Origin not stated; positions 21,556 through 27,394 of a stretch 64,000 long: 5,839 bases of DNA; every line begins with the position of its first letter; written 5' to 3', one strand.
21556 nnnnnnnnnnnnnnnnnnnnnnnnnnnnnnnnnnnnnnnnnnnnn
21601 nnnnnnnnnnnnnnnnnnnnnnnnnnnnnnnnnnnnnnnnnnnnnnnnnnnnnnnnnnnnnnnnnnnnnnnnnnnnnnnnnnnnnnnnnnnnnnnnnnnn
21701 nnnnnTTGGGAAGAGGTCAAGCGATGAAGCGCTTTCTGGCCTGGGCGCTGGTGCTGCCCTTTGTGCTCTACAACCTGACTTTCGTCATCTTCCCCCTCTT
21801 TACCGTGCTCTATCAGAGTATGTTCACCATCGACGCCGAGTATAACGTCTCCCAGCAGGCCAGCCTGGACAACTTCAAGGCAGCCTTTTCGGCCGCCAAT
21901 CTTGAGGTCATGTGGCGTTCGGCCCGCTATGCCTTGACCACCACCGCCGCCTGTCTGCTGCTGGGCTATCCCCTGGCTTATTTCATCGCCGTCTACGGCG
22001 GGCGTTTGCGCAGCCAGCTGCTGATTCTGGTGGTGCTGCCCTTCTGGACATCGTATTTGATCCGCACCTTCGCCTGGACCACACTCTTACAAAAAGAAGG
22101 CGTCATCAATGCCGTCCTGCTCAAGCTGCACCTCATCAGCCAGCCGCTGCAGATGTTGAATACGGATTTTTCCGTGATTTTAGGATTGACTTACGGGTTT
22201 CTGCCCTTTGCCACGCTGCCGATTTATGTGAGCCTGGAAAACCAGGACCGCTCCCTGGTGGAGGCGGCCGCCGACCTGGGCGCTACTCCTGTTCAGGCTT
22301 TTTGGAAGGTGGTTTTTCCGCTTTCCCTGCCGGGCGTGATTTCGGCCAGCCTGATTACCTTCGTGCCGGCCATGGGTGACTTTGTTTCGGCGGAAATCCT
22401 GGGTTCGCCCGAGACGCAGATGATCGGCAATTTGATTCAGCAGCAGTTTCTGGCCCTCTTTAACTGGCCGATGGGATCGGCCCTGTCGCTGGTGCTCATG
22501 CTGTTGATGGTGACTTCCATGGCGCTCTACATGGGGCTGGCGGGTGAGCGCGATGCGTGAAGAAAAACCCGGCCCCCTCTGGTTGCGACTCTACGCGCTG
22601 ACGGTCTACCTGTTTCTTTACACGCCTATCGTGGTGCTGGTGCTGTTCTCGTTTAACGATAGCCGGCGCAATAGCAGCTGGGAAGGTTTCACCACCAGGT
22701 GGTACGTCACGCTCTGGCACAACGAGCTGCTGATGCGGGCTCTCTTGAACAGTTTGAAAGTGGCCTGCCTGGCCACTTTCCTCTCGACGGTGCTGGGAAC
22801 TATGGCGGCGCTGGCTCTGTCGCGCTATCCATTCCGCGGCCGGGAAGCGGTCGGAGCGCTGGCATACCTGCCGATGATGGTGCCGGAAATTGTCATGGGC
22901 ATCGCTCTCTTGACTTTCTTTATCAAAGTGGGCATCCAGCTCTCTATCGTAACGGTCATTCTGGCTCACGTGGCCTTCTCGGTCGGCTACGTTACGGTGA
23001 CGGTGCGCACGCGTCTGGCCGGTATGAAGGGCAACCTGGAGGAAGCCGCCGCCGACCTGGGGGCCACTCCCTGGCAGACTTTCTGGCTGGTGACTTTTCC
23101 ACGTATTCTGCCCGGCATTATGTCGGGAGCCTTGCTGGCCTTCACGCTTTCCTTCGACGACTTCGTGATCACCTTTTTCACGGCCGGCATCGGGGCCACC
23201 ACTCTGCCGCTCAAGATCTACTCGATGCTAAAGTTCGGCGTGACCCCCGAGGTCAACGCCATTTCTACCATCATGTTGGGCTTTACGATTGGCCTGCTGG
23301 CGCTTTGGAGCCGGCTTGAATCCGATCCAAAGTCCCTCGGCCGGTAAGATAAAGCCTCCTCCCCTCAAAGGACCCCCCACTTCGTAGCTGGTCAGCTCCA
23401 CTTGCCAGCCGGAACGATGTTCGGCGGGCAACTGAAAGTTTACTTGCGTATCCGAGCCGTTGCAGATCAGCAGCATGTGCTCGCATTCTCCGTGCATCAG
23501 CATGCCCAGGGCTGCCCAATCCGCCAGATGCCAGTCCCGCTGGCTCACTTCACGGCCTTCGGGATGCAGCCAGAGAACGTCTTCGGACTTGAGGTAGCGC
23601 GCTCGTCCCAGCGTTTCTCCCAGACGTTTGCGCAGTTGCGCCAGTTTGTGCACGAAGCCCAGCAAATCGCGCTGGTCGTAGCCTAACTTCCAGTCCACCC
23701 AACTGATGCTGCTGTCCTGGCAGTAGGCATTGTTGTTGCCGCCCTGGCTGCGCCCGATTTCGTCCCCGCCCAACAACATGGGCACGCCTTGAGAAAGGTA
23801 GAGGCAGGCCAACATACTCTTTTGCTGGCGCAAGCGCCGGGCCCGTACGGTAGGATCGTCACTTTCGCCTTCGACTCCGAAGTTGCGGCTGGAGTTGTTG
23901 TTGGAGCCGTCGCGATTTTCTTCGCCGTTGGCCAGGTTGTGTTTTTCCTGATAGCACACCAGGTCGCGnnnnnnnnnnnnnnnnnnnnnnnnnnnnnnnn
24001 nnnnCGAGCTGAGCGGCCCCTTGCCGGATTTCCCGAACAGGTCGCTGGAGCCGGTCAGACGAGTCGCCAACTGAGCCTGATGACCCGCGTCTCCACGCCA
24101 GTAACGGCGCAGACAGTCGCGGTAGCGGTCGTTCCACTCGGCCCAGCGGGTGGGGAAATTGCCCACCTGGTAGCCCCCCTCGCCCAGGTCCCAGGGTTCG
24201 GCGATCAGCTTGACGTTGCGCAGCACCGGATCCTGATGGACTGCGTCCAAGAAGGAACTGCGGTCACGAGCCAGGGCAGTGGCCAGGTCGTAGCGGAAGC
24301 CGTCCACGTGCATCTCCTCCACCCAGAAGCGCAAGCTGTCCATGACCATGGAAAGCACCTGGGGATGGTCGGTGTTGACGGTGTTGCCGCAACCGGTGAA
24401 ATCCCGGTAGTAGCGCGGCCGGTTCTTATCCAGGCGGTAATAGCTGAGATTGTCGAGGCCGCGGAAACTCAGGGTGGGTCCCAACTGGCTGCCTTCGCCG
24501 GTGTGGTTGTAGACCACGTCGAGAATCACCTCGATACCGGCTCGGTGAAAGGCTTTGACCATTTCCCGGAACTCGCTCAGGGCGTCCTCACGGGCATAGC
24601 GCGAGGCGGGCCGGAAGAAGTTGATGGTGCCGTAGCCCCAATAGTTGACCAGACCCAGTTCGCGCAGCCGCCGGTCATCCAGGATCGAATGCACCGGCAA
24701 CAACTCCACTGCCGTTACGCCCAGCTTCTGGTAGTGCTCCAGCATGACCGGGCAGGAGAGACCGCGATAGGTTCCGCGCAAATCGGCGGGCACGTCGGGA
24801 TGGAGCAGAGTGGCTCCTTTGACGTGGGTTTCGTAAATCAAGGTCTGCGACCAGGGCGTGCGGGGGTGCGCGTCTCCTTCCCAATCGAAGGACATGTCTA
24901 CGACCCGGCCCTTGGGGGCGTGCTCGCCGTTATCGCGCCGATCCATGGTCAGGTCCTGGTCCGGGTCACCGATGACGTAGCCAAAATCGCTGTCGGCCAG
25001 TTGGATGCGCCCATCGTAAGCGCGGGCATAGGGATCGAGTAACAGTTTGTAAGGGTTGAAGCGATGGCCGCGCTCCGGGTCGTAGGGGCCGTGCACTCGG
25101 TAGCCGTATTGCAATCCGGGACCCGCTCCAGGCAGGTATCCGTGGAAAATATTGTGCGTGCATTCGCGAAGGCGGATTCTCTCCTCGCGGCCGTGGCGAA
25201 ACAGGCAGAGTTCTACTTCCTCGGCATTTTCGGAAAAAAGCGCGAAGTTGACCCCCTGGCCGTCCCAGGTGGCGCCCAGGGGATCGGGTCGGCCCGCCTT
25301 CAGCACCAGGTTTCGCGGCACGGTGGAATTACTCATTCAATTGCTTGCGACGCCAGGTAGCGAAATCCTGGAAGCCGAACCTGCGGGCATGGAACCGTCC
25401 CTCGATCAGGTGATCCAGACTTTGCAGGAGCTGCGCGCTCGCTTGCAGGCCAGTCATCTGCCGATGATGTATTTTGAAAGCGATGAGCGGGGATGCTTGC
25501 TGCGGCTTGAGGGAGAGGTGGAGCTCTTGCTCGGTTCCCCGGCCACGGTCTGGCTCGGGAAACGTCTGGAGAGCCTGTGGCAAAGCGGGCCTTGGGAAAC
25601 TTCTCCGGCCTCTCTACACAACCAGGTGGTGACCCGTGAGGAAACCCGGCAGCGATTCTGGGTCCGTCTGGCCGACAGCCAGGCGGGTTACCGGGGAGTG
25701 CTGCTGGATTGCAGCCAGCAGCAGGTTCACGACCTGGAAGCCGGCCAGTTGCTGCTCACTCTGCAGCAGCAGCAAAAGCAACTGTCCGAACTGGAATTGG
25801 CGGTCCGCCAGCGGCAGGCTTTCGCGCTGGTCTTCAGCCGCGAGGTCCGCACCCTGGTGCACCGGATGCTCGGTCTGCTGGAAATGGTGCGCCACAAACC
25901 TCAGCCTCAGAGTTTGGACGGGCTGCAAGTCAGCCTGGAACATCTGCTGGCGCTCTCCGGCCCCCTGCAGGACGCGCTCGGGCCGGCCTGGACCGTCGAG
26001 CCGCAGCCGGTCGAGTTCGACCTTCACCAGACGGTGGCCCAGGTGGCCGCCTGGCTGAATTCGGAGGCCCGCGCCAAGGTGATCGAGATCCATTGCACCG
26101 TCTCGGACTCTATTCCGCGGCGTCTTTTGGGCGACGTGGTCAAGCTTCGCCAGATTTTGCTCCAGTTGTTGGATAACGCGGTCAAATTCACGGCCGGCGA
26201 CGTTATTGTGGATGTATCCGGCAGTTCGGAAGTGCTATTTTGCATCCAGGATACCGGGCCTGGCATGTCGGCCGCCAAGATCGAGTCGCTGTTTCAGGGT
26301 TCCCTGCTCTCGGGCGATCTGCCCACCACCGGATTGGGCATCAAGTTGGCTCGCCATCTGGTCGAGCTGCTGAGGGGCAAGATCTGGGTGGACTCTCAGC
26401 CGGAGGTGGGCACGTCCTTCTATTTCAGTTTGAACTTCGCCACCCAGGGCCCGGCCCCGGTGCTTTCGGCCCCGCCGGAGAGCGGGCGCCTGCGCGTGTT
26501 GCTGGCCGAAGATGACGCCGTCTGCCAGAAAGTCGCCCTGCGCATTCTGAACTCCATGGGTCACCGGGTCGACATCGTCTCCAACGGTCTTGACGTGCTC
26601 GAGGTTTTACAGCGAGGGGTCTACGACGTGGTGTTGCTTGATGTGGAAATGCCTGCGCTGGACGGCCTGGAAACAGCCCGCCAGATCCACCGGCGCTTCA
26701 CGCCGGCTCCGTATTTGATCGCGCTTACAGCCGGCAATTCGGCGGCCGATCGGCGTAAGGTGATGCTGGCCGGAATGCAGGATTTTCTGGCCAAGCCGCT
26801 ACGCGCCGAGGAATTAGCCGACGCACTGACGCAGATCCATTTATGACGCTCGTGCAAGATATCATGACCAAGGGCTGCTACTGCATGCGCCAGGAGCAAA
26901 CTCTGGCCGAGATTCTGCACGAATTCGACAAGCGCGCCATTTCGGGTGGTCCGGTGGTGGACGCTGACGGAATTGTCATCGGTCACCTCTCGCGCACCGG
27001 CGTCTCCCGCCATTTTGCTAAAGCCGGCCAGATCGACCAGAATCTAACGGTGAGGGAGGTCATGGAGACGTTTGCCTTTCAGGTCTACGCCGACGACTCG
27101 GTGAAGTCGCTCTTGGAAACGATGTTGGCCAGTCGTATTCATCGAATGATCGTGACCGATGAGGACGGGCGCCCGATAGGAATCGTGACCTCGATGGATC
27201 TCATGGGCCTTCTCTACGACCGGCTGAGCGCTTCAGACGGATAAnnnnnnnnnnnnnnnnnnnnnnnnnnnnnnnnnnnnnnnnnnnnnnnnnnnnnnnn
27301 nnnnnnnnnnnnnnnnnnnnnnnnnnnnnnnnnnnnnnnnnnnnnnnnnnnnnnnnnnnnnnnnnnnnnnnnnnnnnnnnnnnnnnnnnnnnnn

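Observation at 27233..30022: Lone prepilin-leader beta-propeller protein co-transcribed with a DHH phosphoesterase and an SDR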

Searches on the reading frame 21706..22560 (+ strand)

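Call 20: search_protein_families(library=pfam, proteins=[window:21706-22560:+], max_evalue=0.001)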
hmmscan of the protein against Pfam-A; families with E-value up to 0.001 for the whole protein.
window:21706-22560:+ (284 aa): 1 family
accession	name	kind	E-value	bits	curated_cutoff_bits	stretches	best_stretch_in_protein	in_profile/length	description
PF00528.27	BPD_transp_1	-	3.6e-16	59.9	26.4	1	87-275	1-175/184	Binding-protein-dependent transport system inner membrane component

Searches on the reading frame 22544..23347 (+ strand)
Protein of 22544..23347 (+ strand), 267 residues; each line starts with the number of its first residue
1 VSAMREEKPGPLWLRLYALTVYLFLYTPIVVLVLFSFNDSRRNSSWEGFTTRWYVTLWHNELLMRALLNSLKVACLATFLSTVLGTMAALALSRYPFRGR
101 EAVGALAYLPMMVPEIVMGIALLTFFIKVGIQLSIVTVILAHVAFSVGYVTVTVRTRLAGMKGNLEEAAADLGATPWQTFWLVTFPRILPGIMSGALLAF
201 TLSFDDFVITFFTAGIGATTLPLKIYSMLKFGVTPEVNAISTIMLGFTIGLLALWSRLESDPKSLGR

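Call 20: search_protein_families(library=pfam, proteins=[window:22544-23347:+], max_evalue=0.001)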
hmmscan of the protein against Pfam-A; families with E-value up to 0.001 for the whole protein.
window:22544-23347:+ (267 aa): 1 family
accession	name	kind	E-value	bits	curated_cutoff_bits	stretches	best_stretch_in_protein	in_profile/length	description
PF00528.27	BPD_transp_1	-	5e-18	65.9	26.4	1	82-252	2-167/184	Binding-protein-dependent transport system inner membrane component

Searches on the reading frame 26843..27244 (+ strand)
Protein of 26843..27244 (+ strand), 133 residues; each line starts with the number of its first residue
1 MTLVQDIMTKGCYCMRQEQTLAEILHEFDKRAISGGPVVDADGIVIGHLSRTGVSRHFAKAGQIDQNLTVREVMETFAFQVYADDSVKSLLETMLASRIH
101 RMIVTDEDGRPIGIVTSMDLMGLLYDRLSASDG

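Call 3: search_protein_families(library=pfam, proteins=[window:26843-27244:+], max_evalue=0.1)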
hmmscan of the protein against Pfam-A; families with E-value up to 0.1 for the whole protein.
window:26843-27244:+ (133 aa): 5 families
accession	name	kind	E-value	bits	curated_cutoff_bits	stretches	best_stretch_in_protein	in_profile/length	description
PF00571.33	CBS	-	1.3e-19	70.7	24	2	70-124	1-55/57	CBS domain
PF12396.14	DUF3659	-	0.014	15.7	24.8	0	35-49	11-25/61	Protein of unknown function (DUF3659)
PF05239.21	PRC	-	0.036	14.5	21.2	0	93-118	3-28/78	PRC-barrel domain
PF12644.12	DUF3782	-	0.044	14.4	24.4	0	86-110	49-73/78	Protein of unknown function (DUF3782)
PF21834.1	DUF6894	-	0.073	13.7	24.1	0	85-116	36-67/69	Domain of unknown function (DUF6894)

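Call 4: search_protein_families(library=ncbifam, proteins=[window:26843-27244:+], max_evalue=0.1)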
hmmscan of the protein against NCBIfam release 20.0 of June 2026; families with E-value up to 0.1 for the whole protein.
window:26843-27244:+ (133 aa): 24 families
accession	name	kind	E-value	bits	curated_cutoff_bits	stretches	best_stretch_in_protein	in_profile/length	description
NF011447.0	PRK14869.2-3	equivalog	6.3e-09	34.9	522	2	66-121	243-298/540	putative manganese-dependent inorganic diphosphatase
NF041552.1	TF_PrdR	equivalog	1.2e-08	33.8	795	1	3-128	7-129/577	sigma-54 dependent transcriptional regulator PrdR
NF011442.0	PRK14869.1-4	equivalog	3.5e-08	32.3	400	2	58-121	237-300/543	putative manganese-dependent inorganic diphosphatase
NF011449.0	PRK14869.2-5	equivalog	2.1e-07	30.4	411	1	2-121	67-202/451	putative manganese-dependent inorganic diphosphatase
NF011445.0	PRK14869.2-1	equivalog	4.9e-07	28.5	483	2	4-63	70-129/548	putative manganese-dependent inorganic diphosphatase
NF005869.0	PRK07807.1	equivalog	5.3e-07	29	549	2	72-122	93-143/479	GuaB1 family IMP dehydrogenase-related protein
TIGR01186.1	proV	subfamily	5.7e-07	29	326.6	1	65-127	299-360/363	betaine/proline/choline family ABC transporter ATP-binding protein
NF052358.1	GMPRedGuaB1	equivalog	7e-07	28.7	675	2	2-66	148-212/479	GMP reductase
TIGR01303.1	IMP_DH_rel_1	equivalog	1e-06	27.9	562.75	2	2-66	146-210/475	GuaB1 family IMP dehydrogenase-related protein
NF053603.1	HhpR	exception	1.4e-06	27.7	520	1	4-121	3-114/282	CBS domain-containing high hydrostatic pressure regulator HhpR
TIGR01302.1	IMP_dehydrog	equivalog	5.2e-06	25.6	481.5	1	8-121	86-197/450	IMP dehydrogenase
TIGR01137.1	cysta_beta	equivalog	1.1e-05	24.3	510.25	1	6-124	342-456/457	cystathionine beta-synthase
TIGR00393.1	kpsF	subfamily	1.4e-05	24.8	203.7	1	4-115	157-267/268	KpsF/GutQ family sugar-phosphate isomerase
NF041630.1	CBS_CbpB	equivalog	1.9e-05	24.6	125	1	37-120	46-131/143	cyclic-di-AMP-binding protein CbpB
NF011446.0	PRK14869.2-2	equivalog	2.2e-05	23.1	601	1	4-59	78-133/576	putative manganese-dependent inorganic diphosphatase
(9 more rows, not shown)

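Call 70: search_protein_families(library=padloc, proteins=[window:26843-27244:+], max_evalue=0.01)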
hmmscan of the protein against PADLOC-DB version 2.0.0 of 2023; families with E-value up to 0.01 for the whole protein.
window:26843-27244:+ (133 aa): 0 families
